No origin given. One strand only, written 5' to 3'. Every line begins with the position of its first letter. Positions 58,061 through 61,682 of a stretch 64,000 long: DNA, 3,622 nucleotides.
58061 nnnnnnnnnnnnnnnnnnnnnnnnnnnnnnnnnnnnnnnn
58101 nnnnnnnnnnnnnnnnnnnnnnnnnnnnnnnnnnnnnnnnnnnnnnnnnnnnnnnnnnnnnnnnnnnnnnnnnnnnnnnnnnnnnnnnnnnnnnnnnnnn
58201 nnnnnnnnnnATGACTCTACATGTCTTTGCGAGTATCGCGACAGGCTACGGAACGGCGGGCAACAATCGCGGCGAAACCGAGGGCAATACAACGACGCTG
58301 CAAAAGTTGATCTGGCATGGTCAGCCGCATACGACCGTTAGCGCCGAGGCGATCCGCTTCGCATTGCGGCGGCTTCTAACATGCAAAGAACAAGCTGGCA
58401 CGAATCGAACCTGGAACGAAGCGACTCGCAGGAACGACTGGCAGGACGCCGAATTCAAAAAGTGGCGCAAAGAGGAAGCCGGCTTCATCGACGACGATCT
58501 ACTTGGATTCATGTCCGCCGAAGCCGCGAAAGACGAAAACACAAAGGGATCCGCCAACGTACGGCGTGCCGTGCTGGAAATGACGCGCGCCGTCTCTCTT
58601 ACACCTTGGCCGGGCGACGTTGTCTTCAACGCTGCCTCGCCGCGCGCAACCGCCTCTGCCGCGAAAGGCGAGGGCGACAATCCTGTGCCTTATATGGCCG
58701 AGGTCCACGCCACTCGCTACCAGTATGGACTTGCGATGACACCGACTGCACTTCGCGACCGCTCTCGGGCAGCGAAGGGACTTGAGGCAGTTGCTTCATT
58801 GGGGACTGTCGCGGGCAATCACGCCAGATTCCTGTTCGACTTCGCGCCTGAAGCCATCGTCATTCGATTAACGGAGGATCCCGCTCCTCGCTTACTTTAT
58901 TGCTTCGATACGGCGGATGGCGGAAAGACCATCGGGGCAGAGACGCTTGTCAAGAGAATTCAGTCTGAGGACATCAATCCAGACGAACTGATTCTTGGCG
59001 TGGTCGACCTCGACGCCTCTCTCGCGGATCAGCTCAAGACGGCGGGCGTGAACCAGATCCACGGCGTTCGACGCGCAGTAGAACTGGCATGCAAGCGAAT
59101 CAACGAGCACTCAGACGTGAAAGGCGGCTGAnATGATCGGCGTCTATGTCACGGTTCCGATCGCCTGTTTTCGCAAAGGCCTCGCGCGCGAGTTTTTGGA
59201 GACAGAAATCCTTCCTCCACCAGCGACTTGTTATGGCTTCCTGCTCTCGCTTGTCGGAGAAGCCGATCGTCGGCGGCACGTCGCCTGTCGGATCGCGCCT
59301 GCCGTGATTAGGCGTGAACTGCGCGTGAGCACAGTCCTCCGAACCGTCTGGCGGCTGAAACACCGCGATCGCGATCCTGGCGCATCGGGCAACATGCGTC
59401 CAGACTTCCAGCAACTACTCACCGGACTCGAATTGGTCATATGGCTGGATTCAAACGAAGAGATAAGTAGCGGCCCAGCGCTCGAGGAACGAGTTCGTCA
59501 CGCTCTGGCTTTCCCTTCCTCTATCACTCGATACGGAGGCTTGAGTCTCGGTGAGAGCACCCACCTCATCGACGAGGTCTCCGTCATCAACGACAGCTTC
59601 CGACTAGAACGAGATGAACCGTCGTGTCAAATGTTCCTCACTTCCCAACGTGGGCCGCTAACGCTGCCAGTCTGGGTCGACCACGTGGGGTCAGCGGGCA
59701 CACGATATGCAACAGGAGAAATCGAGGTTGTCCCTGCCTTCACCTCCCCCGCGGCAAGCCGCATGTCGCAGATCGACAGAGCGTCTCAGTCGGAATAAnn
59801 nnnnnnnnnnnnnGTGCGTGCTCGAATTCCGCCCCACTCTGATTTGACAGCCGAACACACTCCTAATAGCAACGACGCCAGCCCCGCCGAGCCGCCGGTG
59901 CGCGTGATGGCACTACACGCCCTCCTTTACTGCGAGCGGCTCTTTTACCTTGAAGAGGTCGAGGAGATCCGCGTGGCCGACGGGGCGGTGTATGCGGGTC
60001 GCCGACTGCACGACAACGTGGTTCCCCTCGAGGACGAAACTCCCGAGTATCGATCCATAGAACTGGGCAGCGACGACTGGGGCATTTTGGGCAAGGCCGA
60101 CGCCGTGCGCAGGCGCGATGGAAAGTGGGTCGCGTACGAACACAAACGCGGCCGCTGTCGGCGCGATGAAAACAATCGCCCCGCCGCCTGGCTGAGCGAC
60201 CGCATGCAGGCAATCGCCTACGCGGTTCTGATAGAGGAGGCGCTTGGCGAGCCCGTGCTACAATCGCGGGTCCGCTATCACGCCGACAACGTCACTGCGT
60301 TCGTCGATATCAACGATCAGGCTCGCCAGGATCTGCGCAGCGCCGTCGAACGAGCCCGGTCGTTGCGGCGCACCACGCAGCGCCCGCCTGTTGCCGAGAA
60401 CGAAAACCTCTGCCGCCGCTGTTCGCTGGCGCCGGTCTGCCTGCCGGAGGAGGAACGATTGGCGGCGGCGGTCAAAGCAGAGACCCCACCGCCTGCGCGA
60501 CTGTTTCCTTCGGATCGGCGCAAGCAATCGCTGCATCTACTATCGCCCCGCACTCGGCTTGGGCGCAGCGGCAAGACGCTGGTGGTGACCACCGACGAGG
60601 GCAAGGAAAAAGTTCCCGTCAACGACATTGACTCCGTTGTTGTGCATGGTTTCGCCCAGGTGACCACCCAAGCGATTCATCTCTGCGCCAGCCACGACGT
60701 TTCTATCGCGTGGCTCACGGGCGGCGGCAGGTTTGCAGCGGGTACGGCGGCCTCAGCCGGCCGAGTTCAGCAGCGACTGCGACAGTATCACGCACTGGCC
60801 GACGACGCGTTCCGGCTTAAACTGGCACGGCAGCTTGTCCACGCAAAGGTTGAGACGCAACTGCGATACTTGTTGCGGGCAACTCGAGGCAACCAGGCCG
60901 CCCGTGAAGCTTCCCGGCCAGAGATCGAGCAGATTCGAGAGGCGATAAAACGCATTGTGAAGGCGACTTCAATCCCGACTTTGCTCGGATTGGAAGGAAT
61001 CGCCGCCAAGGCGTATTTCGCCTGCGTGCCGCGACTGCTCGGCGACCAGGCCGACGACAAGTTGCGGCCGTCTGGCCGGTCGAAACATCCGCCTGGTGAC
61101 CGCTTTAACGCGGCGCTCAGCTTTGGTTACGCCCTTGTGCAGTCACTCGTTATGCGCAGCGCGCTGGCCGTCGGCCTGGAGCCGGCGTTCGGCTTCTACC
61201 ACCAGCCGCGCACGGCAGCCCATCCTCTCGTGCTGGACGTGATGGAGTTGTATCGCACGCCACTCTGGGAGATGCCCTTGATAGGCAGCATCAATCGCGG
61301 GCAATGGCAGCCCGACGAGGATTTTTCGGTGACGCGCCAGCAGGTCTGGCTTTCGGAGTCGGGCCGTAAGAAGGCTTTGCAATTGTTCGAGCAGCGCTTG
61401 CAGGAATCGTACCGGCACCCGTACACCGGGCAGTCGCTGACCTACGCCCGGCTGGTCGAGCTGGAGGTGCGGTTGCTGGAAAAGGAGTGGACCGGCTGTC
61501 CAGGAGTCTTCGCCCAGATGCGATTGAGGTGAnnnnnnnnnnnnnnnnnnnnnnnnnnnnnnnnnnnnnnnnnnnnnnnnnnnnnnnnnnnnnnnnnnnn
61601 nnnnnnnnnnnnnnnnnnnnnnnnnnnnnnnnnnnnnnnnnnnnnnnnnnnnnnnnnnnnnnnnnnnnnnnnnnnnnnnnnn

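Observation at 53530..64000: Type I CRISPR-Cas with cas6-cas3-cas8-cas7-cas5-cas4/cas1-cas2 order (I-B / former I-MYXAN-like), Cas4-Cas1 fusion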

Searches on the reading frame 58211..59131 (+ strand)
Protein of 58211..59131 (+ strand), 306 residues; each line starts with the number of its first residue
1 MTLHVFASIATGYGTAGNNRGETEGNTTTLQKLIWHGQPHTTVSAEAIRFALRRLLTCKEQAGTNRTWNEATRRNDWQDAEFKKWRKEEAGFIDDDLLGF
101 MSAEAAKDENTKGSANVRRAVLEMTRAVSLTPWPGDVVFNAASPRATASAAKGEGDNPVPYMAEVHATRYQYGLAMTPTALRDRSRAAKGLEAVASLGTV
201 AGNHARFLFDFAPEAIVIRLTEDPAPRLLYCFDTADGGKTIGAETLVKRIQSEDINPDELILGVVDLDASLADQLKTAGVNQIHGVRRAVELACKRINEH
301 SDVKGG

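Call 6: search_protein_families(library=ncbifam, proteins=[window:58211-59131:+], max_evalue=0.01)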
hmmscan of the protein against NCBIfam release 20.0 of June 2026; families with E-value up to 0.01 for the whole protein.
window:58211-59131:+ (306 aa): 2 families
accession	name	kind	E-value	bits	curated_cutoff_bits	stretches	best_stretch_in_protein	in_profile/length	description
TIGR02585.1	cas_Cst2_DevR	exception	2.4e-39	135.3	72.75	2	15-173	7-155/321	type I-B CRISPR-associated protein Cas7/Cst2/DevR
TIGR01875.1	cas_MJ0381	subfamily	1.1e-32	113.1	67.3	1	11-187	7-184/240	DevR family CRISPR-associated autoregulator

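Call 7: search_protein_families(library=pfam, proteins=[window:58211-59131:+], max_evalue=0.01)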
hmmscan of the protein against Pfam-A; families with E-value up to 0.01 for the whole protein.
window:58211-59131:+ (306 aa): 1 family
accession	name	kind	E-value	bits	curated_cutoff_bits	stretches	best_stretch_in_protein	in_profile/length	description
PF01905.21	DevR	-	1.3e-08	34.7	23.8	1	19-176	13-187/270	CRISPR-associated negative auto-regulator DevR/Csa2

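Call 8: search_protein_families(library=padloc, proteins=[window:58211-59131:+], max_evalue=0.01)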
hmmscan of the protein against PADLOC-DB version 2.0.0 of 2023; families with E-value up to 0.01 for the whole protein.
window:58211-59131:+ (306 aa): 6 families
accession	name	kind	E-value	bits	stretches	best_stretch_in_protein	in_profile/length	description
PDLC00961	Cas7b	-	6.4e-40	135.3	2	15-173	7-155/321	"CRISPR-associated protein Cas7/Cst2/DevR, subtype I-B/TNEAP"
PDLC01300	Cas7b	-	9e-39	131.5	2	15-173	7-140/266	CAS-I-B; effector_G7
PDLC00960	Cas7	-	2.9e-33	113.1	1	11-187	7-184/240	CRISPR-associated autoregulator DevR family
PDLC01263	Cas7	-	2.2e-30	104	1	15-221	5-198/205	CAS-I; effector_G7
PDLC01455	Cas7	-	5e-14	50.5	1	19-175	18-147/268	CAS-I; effector_G7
PDLC01610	Cas7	-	2.2e-10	38.3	1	19-176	13-161/241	CAS-I; effector_G7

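Call 13: find_encoding_contigs(protein=window:58211-59131:+, flank=10000, max_places=6)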
Protein window:58211-59131:+ (306 aa): 1 contig read that carries it; 1 place shown.
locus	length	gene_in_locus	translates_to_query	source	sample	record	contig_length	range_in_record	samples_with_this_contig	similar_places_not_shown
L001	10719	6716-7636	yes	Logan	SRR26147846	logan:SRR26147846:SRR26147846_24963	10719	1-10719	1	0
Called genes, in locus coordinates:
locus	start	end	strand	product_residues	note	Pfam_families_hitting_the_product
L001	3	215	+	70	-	?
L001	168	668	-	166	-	-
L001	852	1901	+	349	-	PF08220:HTH_DeoR (faint), PF08279:HTH_11, PF19187:HTH_PafC (faint), PF13280:WYL, PF25583:WCX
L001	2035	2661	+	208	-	PF09559:Cas6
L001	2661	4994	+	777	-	PF18019:Cas3_HD, PF00270:DEAD (faint), PF00271:Helicase_C (weak), PF22590:Cas3-like_C_2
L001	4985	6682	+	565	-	PF27372:DevT_N, PF27281:DevT_C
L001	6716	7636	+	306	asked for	PF01905:DevR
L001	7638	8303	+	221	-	-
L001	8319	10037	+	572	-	PF01930:Cas_Cas4, PF12705:PDDEXK_1, PF01867:Cas_Cas1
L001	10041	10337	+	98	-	PF09827:CRISPR_Cas2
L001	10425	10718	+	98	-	?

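Call 35: search_solved_structures(query=window:58211-59131:+, max_evalue=0.01)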
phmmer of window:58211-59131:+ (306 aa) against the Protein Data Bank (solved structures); distinct sequences matched with E-value up to 0.01: 2.
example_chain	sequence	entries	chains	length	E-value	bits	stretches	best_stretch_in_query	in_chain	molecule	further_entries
8fcj_C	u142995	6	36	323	1.9e-29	106.3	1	4-291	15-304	Type I-B CRISPR-associated protein Cas7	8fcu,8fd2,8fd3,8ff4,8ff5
8h67_E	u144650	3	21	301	5.8e-25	91.5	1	3-234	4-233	CRISPR associated protein Cas7 | CRISPR associated protein Cas8 | Fruiting body developmental protein R-like protein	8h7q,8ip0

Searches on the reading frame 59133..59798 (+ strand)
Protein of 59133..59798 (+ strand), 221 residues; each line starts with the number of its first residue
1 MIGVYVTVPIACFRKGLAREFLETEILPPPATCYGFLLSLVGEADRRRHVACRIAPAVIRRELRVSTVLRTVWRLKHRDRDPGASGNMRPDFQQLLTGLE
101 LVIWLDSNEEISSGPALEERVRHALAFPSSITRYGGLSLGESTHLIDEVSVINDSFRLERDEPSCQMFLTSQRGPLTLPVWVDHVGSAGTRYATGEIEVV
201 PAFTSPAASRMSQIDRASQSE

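Call 6: search_protein_families(library=ncbifam, proteins=[window:59133-59798:+], max_evalue=0.01)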
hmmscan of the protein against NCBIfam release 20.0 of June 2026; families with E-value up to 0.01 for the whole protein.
window:59133-59798:+ (221 aa): 2 families
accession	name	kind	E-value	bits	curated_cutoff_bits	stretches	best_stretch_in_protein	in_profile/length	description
TIGR02586.1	cas5_cmx5_devS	exception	5.1e-51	172.9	111.5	1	4-191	3-183/183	type I-MYXAN CRISPR-associated protein Cas5/Cmx5/DevS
TIGR02593.1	CRISPR_cas5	subfamily_domain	3.4e-05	23.5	17.8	1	5-42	5-42/43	CRISPR-associated protein Cas5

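Call 7: search_protein_families(library=pfam, proteins=[window:59133-59798:+], max_evalue=0.01)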
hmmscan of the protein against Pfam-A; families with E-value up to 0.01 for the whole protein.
window:59133-59798:+ (221 aa): 0 families

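Call 8: search_protein_families(library=padloc, proteins=[window:59133-59798:+], max_evalue=0.01)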
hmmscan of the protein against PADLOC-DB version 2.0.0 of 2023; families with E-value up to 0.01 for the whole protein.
window:59133-59798:+ (221 aa): 6 families
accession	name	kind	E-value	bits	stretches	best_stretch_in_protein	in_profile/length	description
PDLC02095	Cas5b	-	6e-66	219.9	1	1-206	1-189/199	-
PDLC01301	Cas5b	-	2.7e-55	185.1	1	3-183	2-168/168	CAS-I-B; effector_G5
PDLC01306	Cas5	-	1.9e-10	39.2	1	5-148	4-131/174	CAS-I; effector_G5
PDLC00950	Cas5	-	9e-06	23.5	1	5-42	5-42/43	CRISPR-associated protein Cas5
PDLC00947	Cas5b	-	0.0067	14.2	1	5-124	7-118/217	"CRISPR-associated protein Cas5, subtype I-B/TNEAP"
PDLC01271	Cas5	-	0.0081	14.3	0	7-148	6-127/170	CAS-I-B; effector_G5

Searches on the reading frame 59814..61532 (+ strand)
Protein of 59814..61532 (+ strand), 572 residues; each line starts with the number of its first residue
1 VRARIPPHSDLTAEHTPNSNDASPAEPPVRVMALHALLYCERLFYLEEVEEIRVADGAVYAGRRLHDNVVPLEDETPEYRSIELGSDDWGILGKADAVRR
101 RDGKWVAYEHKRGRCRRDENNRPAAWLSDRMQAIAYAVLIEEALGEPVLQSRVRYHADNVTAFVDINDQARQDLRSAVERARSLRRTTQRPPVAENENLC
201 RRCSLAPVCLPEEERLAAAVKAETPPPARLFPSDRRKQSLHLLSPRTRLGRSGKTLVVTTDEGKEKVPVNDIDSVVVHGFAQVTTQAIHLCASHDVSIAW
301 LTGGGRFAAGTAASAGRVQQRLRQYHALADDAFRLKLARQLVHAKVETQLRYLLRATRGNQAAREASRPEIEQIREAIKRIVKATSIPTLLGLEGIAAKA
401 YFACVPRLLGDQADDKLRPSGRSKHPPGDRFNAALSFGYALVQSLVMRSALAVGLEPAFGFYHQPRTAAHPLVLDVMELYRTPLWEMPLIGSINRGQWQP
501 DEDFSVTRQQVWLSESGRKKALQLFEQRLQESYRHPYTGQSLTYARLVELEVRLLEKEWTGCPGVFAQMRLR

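Call 6: search_protein_families(library=ncbifam, proteins=[window:59814-61532:+], max_evalue=0.01)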
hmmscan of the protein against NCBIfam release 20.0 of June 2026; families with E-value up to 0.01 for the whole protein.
window:59814-61532:+ (572 aa): 10 families
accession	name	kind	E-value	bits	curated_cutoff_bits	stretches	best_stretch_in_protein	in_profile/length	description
TIGR03983.1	cas1_MYXAN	equivalog_domain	2.7e-142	473.8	358.05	1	227-572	1-347/347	type I-MYXAN CRISPR-associated endonuclease Cas1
NF049935.1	cas4g_cas1g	exception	3.5e-118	395.5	560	1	31-558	4-532/546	CRISPR-associated endonuclease Cas4g/Cas1g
TIGR00287.1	cas1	equivalog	1.2e-81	274.3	71.7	1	240-561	2-321/327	CRISPR-associated endonuclease Cas1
TIGR03640.1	cas1_DVULG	exception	7.7e-64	216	385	1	239-557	5-326/340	type I-C CRISPR-associated endonuclease Cas1c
TIGR04093.1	cas1_CYANO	exception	4.2e-55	187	385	1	253-561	17-323/334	type I-D CRISPR-associated endonuclease Cas1d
TIGR03641.1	cas1_HMARI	exception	1.5e-41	142.8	304.1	1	246-557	8-309/324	type I-B CRISPR-associated endonuclease Cas1b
TIGR00372.1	cas4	equivalog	9e-21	74.5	65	1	30-211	2-180/180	CRISPR-associated protein Cas4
TIGR04329.1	cas1_PREFRAN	exception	9.1e-19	67.7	300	1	260-527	32-283/317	type V CRISPR-associated endonuclease Cas1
TIGR03638.1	cas1_ECOLI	exception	2e-17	63.3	215.6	2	246-349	18-123/269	type I-E CRISPR-associated endonuclease Cas1e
TIGR03639.1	cas1_NMENI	exception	8.6e-16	58.1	120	1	251-482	14-223/278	type II CRISPR-associated endonuclease Cas1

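Call 7: search_protein_families(library=pfam, proteins=[window:59814-61532:+], max_evalue=0.01)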
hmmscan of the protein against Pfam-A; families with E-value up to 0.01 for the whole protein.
window:59814-61532:+ (572 aa): 3 families
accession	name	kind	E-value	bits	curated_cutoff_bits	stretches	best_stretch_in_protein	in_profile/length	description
PF01867.21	Cas_Cas1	-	2.2e-76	257.1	22.3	1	240-527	1-283/283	CRISPR associated protein Cas1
PF01930.23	Cas_Cas4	-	4.5e-18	66.3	22.7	1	32-210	3-159/160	Domain of unknown function DUF83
PF12705.13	PDDEXK_1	-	2.2e-07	31.5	22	1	84-209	119-246/247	PD-(D/E)XK nuclease superfamily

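Call 8: search_protein_families(library=padloc, proteins=[window:59814-61532:+], max_evalue=0.01)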
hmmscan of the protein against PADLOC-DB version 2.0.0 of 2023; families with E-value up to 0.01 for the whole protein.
window:59814-61532:+ (572 aa): 45 families (the best 25 are shown)
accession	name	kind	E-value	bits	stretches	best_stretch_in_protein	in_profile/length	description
PDLC02067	Cas1b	-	3e-227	753.6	1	32-572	1-533/533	-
PDLC00922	Cas1a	-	7.1e-143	473.8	1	227-572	1-347/347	"CRISPR-associated endonuclease Cas1, subtype MYXAN"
PDLC01747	Cas1g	-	2.5e-108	360.9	1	35-572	7-523/523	-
PDLC00927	Cas1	-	3.3e-82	274.3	1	240-561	2-321/327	CRISPR-associated endonuclease Cas1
PDLC01248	Cas1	-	6.3e-76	253.6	1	239-561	2-289/289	"CAS-I,CAS-II,CAS-III,CAS-IV,CAS-V,CAS-VI; acquisition_1"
PDLC01608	Cas1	-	7.5e-75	249.9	1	240-527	1-276/276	"CAS-I,CAS-II,CAS-III,CAS-IV,CAS-V,CAS-VI; acquisition_1"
PDLC00928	Cas1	-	8.6e-68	226.7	1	241-558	4-312/315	Cas1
PDLC01743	Cas1c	-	6e-66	220.9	1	238-557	6-322/337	-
PDLC00923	Cas1c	-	2e-64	216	1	239-557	5-326/340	"CRISPR-associated endonuclease Cas1, subtype I-C/DVULG"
PDLC01334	Cas1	-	5e-64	214.7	1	239-557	4-323/336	"CAS-I,CAS-II,CAS-III,CAS-IV,CAS-V,CAS-VI; acquisition_1"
PDLC01249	Cas1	-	9.6e-63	210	1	242-502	3-245/246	"CAS-I,CAS-II,CAS-III,CAS-IV,CAS-V,CAS-VI; acquisition_1"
PDLC01449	Cas1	-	1.2e-59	199.9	1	245-558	9-279/285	"CAS-I,CAS-II,CAS-III,CAS-IV,CAS-V,CAS-VI; acquisition_1"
PDLC02025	Cas1d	-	7.6e-54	181.3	1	240-560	4-305/316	-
PDLC01740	Cas1_IIIa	-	9.8e-50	168.2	1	242-543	5-296/331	-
PDLC01742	Cas1b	-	1.2e-43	147.8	1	239-558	4-312/326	-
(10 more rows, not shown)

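Call 28: search_solved_structures(query=window:59814-61532:+, show_alignments=1)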
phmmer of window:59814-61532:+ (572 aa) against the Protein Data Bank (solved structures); distinct sequences matched with E-value up to 0.001: 23.
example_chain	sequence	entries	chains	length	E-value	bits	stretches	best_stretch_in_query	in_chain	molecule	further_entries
7mi4_A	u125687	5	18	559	1.5e-60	209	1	26-561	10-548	CRISPR-associated exonuclease Cas4/endonuclease Cas1 fusion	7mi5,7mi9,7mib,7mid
8d3p_A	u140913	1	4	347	4.9e-34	121.5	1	238-555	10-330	CRISPR-associated endonuclease Cas1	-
8d3l_A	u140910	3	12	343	5.4e-34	121.3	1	239-555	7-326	CRISPR-associated endonuclease Cas1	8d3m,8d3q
7cr6_A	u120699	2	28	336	1e-31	113.9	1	263-557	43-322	CRISPR-associated endonuclease Cas1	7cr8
4xtk_A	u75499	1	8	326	4.6e-20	75.4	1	238-561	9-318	CRISPR-associated endonuclease Cas1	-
6opm_A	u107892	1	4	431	1.2e-18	70.6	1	259-556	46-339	CRISPR-associated endonuclease Cas1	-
4n06_A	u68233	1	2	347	1.7e-17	66.9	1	256-553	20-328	CRISPR-associated endonuclease Cas1 1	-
2yzs_A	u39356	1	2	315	7.1e-16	61.5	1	246-556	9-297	Putative uncharacterized protein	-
7kft_D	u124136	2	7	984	2.4e-15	59.8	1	252-505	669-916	Cas6-RT-Cas1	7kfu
4wj0_A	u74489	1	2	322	2.5e-15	59.7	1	236-561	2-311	CRISPR-associated endonuclease Cas1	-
7ei1_A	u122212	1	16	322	3.2e-15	59.4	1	236-561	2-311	CRISPR-associated endonuclease Cas1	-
8k21_D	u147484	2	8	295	5.3e-06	28.9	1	236-485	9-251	Cas1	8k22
8k25_D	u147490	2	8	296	5.4e-06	28.9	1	236-485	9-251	Cas1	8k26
8k23_D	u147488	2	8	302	5.8e-06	28.8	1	236-484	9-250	Cas1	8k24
4w8k_A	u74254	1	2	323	7e-06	28.6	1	236-484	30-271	Cas1 protein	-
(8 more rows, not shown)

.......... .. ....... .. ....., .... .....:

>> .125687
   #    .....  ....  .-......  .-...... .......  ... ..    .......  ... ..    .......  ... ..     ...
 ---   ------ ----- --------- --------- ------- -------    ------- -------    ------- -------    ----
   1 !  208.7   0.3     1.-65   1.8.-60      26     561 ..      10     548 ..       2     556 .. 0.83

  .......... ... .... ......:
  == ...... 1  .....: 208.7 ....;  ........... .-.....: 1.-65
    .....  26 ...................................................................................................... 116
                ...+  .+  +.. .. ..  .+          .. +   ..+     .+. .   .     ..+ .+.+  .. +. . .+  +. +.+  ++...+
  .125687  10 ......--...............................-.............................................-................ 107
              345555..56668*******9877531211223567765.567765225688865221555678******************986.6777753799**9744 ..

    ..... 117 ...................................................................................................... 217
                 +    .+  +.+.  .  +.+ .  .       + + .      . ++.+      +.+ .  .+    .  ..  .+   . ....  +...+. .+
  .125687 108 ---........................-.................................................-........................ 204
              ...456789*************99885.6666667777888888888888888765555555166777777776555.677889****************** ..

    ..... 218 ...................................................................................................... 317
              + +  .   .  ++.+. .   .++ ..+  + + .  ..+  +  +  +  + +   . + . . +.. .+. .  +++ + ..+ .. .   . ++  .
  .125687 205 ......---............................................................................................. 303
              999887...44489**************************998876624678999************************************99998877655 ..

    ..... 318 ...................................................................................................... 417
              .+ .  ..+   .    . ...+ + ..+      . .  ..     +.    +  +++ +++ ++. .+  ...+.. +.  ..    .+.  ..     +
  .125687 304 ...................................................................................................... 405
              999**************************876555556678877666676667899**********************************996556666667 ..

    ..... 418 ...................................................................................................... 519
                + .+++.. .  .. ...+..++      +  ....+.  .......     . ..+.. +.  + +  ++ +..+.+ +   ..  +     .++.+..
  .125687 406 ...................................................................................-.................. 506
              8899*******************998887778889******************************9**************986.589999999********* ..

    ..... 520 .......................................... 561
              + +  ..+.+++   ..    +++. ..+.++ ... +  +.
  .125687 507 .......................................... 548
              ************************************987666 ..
